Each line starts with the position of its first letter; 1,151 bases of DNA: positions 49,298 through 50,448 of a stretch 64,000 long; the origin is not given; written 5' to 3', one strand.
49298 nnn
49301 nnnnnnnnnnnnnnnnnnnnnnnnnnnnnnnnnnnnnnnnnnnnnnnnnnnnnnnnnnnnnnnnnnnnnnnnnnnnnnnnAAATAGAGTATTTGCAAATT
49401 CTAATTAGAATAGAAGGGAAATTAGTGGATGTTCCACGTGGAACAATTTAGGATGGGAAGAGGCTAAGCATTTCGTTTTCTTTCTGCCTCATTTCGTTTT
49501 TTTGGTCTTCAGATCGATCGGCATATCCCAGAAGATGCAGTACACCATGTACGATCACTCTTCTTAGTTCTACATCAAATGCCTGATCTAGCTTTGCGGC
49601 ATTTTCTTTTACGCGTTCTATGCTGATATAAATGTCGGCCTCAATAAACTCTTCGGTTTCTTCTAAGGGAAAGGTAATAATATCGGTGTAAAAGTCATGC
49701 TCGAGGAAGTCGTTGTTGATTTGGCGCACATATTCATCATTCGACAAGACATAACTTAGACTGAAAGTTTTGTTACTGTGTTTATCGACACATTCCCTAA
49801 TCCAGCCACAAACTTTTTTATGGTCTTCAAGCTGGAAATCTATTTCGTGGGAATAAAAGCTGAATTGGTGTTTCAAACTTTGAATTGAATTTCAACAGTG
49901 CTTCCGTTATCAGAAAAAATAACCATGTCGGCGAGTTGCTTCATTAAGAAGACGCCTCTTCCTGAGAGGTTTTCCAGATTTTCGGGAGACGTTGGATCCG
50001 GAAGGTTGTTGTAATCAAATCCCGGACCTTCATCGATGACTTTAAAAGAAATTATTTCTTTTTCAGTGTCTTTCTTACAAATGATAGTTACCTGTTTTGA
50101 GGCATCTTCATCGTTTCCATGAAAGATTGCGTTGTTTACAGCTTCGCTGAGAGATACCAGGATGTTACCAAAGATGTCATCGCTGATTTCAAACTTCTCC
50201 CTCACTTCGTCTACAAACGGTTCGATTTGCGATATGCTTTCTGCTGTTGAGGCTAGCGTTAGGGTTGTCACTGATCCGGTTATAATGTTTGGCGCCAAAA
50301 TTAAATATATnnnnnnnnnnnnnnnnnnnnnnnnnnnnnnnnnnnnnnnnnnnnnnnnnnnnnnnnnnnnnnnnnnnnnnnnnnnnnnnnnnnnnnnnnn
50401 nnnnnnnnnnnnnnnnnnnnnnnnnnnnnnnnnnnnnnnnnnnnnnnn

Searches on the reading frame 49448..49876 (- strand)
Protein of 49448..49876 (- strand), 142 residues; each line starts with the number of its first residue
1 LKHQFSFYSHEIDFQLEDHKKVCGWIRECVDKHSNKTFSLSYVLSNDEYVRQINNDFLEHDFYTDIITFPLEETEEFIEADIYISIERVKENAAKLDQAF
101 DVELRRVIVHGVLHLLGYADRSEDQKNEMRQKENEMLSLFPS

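Call 18: search_protein_families(library=pfam, proteins=[window:49448-49876:-], max_evalue=0.00001)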
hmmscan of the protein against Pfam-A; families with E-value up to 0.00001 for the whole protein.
window:49448-49876:- (142 aa): 1 family
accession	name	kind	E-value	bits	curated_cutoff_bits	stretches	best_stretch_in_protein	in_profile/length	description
PF02130.23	YbeY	-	3.3e-27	95.4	25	1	21-138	10-127/129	Endoribonuclease YbeY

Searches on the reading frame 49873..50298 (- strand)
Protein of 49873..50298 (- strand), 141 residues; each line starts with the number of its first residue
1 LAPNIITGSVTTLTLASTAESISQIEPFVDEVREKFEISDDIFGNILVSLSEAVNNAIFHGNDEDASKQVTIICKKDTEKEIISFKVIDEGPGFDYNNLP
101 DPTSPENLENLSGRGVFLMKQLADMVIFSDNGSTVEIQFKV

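Call 18: search_protein_families(library=pfam, proteins=[window:49873-50298:-], max_evalue=0.00001)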
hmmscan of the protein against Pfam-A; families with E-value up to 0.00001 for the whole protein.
window:49873-50298:- (141 aa): 2 families
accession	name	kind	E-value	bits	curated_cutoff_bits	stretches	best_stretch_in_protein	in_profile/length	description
PF13581.12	HATPase_c_2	-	1.3e-22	80.5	27.4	1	16-138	2-126/127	Histidine kinase-like ATPase domain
PF02518.31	HATPase_c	-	4.2e-06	27.6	26.4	1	50-137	10-105/111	Histidine kinase-, DNA gyrase B-, and HSP90-like ATPase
